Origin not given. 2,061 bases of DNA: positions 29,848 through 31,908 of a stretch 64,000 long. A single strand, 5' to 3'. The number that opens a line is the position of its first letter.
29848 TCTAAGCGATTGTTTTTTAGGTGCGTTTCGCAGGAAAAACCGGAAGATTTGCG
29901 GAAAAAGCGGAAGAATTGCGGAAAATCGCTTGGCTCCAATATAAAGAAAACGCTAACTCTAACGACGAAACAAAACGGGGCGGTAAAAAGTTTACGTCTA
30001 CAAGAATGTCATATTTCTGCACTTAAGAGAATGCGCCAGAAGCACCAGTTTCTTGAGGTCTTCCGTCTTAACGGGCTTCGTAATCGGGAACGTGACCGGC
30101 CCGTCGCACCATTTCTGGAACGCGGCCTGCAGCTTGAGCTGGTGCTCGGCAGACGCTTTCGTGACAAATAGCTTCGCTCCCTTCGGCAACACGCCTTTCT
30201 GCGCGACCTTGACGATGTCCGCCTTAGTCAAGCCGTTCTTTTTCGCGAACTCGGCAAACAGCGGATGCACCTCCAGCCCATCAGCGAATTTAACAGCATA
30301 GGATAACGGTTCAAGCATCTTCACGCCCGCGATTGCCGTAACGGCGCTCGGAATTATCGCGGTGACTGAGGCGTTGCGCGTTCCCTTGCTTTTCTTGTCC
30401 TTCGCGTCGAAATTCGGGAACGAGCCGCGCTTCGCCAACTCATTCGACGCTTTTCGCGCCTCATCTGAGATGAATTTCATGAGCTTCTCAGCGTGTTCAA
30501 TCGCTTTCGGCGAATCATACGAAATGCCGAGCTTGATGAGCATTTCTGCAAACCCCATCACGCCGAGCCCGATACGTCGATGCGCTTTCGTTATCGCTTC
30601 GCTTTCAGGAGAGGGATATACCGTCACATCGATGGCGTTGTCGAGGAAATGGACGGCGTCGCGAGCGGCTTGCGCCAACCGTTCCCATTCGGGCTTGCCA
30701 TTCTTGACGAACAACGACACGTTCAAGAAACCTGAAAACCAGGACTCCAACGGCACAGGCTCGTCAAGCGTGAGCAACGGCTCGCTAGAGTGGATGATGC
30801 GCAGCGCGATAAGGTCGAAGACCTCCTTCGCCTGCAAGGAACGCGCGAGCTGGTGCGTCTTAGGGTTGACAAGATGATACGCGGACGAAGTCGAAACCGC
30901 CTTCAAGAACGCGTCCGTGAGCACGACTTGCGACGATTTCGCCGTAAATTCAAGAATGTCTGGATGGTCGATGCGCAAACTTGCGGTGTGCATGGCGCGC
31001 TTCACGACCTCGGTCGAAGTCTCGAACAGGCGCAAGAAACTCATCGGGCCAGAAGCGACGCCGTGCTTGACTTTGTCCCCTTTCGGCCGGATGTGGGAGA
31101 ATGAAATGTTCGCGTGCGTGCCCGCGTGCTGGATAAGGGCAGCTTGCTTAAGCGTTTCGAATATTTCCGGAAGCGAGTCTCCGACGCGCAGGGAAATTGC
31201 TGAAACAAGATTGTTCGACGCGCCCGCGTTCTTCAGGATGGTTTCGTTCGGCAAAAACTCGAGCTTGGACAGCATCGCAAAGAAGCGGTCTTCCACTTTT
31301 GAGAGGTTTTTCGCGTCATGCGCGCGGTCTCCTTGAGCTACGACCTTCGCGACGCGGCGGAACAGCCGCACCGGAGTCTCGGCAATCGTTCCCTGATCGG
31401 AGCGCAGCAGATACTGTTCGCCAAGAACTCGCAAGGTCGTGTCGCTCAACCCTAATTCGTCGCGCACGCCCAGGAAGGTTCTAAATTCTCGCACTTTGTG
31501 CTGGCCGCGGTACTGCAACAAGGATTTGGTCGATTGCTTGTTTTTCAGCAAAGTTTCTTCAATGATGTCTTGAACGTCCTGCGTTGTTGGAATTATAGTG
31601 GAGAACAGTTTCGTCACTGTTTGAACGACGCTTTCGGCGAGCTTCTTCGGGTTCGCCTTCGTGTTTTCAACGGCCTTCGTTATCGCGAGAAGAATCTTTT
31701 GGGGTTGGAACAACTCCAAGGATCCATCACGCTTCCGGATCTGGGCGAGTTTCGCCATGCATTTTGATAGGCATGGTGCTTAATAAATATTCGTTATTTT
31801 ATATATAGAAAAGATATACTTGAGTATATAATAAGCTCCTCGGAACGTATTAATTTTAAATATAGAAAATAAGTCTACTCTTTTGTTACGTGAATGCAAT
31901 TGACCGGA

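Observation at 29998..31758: Catalytically dead class II ribonucleotide reductase paralog retaining the ATP-cone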

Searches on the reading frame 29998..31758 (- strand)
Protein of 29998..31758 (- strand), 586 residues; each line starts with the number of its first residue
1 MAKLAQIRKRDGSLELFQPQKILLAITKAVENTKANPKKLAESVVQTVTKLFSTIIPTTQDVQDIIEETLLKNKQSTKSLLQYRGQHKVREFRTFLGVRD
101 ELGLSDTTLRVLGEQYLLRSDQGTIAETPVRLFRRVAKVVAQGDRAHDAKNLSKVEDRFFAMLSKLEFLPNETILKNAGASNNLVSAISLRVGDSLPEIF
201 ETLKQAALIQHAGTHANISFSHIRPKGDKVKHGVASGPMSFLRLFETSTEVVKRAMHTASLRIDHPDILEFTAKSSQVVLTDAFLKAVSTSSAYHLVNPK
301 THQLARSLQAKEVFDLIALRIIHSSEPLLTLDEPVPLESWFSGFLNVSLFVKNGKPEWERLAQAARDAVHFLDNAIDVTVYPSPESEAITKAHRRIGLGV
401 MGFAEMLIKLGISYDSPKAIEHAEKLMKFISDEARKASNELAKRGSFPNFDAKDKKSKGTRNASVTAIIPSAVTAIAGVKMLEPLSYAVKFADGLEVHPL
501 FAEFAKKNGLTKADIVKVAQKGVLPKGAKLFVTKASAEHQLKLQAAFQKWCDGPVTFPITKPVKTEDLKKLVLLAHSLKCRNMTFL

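Call 3: search_protein_families(library=pfam, proteins=[window:29998-31758:-], max_evalue=0.01)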
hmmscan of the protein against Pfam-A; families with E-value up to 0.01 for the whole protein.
window:29998-31758:- (586 aa): 3 families
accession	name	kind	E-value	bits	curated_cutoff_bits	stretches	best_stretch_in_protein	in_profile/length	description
PF02867.20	Ribonuc_red_lgC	-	2e-43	149.3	23.9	2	345-458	232-346/523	Ribonucleotide reductase, barrel domain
PF03477.21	ATP-cone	-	8.5e-15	55.5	25.8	1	6-88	2-87/88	ATP cone domain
PF00317.26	Ribonuc_red_lgN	-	2e-13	50.7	28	1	104-182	3-76/77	Ribonucleotide reductase, all-alpha domain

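Call 4: search_protein_families(library=ncbifam, proteins=[window:29998-31758:-], max_evalue=0.01)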
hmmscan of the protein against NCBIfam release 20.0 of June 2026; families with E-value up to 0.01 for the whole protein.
window:29998-31758:- (586 aa): 24 families
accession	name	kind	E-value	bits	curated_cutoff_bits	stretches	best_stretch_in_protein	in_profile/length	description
NF006417.0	PRK08665.1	equivalog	1.1e-109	367.9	961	2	101-327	9-254/759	vitamin B12-dependent ribonucleotide reductase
NF005010.0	PRK06406.1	subfamily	1.1e-108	364.5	1125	3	335-584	442-713/771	vitamin B12-dependent ribonucleotide reductase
TIGR02504.1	NrdJ_Z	equivalog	5.1e-81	273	399.95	2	110-330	3-256/606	adenosylcobalamin-dependent ribonucleoside-diphosphate reductase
NF006207.0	PRK08332.1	equivalog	5.3e-41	139.9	2400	3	346-454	1259-1373/1684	vitamin B12-dependent ribonucleotide reductase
TIGR02506.1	NrdE_NrdA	equivalog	1.6e-37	129.3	341.05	2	345-459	315-430/616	ribonucleoside-diphosphate reductase subunit alpha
NF006577.0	PRK09102.1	equivalog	7.8e-36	123.5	620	2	103-330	24-257/604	ribonucleoside-diphosphate reductase subunit alpha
NF005101.0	PRK06539.1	equivalog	1.2e-33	116.2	988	2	345-460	461-576/822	ribonucleoside-diphosphate reductase subunit alpha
NF005544.0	PRK07207.1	equivalog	1.7e-32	112.2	965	2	343-452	606-717/965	ribonucleoside-diphosphate reductase subunit alpha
NF009028.0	PRK12364.1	equivalog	4.1e-29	101.2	1377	3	359-455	587-684/842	ribonucleoside-diphosphate reductase subunit alpha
NF005401.0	PRK06948.1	subfamily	9.8e-29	100.4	906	2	350-473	313-444/604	ribonucleotide reductase-like protein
NF009029.0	PRK12365.1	equivalog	4.1e-25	87.9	1350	1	343-451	689-798/1046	ribonucleoside-diphosphate reductase subunit alpha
NF006279.0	PRK08447.1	equivalog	1.6e-24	86.4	1082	2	367-460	519-612/789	ribonucleoside-diphosphate reductase subunit alpha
NF005122.0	PRK06556.1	equivalog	5.3e-24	84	859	2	132-273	100-254/960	vitamin B12-dependent ribonucleotide reductase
NF005483.0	PRK07088.1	equivalog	1.7e-21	76.1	1214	2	358-455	508-606/764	ribonucleoside-diphosphate reductase subunit alpha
NF005991.0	PRK08115.1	equivalog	4e-21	74.7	854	2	355-463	507-617/858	vitamin B12-dependent ribonucleotide reductase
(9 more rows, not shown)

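Call 6: search_solved_structures(query=window:29998-31758:-, show_alignments=2, max_evalue=0.001)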
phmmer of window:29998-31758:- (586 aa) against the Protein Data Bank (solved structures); distinct sequences matched with E-value up to 0.001: 31.
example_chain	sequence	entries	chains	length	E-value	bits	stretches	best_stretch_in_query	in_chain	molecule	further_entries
1xjk_A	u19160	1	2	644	1e-39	140.2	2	320-451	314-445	ribonucleotide reductase, B12-dependent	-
1xje_A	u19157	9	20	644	1e-39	140.2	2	320-451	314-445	ribonucleotide reductase, B12-dependent | Ribonucleoside-diphosphate reductase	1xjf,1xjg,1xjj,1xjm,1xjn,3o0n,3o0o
7agj_A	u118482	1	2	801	2e-23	86.4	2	361-459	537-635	Ribonucleoside-diphosphate reductase subunit alpha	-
5im3_A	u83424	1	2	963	6.1e-19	71.6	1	343-451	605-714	Ribonucleoside-diphosphate reductase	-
6dqw_A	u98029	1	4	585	1.8e-15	60.1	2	362-479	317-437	Ribonucleoside-diphosphate reductase, alpha chain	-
6dqx_A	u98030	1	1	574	1.9e-15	60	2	146-268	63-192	Ribonucleoside-diphosphate reductase, alpha chain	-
6l3r_A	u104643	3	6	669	3.6e-14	55.8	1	355-460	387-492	Ribonucleoside-diphosphate reductase large subunit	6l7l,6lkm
2wgh_A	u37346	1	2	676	3.7e-14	55.8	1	355-460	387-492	RIBONUCLEOSIDE-DIPHOSPHATE REDUCTASE LARGE SUBUNIT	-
3hnc_A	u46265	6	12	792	5.1e-14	55.3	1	355-460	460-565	Ribonucleoside-diphosphate reductase large subunit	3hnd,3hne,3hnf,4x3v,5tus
5d1y_A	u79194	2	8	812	5.3e-14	55.3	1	355-460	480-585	Ribonucleoside-diphosphate reductase large subunit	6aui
3s8a_A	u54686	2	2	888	2.8e-10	43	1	344-452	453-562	Ribonucleoside-diphosphate reductase large chain 1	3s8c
1zyz_A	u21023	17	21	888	3.7e-10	42.6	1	344-452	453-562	Ribonucleoside-diphosphate reductase large chain 1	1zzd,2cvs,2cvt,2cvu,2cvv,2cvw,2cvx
3tb9_A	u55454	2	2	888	4.6e-10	42.3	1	344-452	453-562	Ribonucleoside-diphosphate reductase large chain 1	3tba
6cgl_A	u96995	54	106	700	1.6e-08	37.2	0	357-446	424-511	Ribonucleoside-diphosphate reductase | Ribonucleoside-diphosphate reductase subunit alpha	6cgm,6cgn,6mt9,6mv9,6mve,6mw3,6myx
4r1r_A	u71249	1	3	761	1.8e-08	37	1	358-451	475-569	RIBONUCLEOTIDE REDUCTASE R1 PROTEIN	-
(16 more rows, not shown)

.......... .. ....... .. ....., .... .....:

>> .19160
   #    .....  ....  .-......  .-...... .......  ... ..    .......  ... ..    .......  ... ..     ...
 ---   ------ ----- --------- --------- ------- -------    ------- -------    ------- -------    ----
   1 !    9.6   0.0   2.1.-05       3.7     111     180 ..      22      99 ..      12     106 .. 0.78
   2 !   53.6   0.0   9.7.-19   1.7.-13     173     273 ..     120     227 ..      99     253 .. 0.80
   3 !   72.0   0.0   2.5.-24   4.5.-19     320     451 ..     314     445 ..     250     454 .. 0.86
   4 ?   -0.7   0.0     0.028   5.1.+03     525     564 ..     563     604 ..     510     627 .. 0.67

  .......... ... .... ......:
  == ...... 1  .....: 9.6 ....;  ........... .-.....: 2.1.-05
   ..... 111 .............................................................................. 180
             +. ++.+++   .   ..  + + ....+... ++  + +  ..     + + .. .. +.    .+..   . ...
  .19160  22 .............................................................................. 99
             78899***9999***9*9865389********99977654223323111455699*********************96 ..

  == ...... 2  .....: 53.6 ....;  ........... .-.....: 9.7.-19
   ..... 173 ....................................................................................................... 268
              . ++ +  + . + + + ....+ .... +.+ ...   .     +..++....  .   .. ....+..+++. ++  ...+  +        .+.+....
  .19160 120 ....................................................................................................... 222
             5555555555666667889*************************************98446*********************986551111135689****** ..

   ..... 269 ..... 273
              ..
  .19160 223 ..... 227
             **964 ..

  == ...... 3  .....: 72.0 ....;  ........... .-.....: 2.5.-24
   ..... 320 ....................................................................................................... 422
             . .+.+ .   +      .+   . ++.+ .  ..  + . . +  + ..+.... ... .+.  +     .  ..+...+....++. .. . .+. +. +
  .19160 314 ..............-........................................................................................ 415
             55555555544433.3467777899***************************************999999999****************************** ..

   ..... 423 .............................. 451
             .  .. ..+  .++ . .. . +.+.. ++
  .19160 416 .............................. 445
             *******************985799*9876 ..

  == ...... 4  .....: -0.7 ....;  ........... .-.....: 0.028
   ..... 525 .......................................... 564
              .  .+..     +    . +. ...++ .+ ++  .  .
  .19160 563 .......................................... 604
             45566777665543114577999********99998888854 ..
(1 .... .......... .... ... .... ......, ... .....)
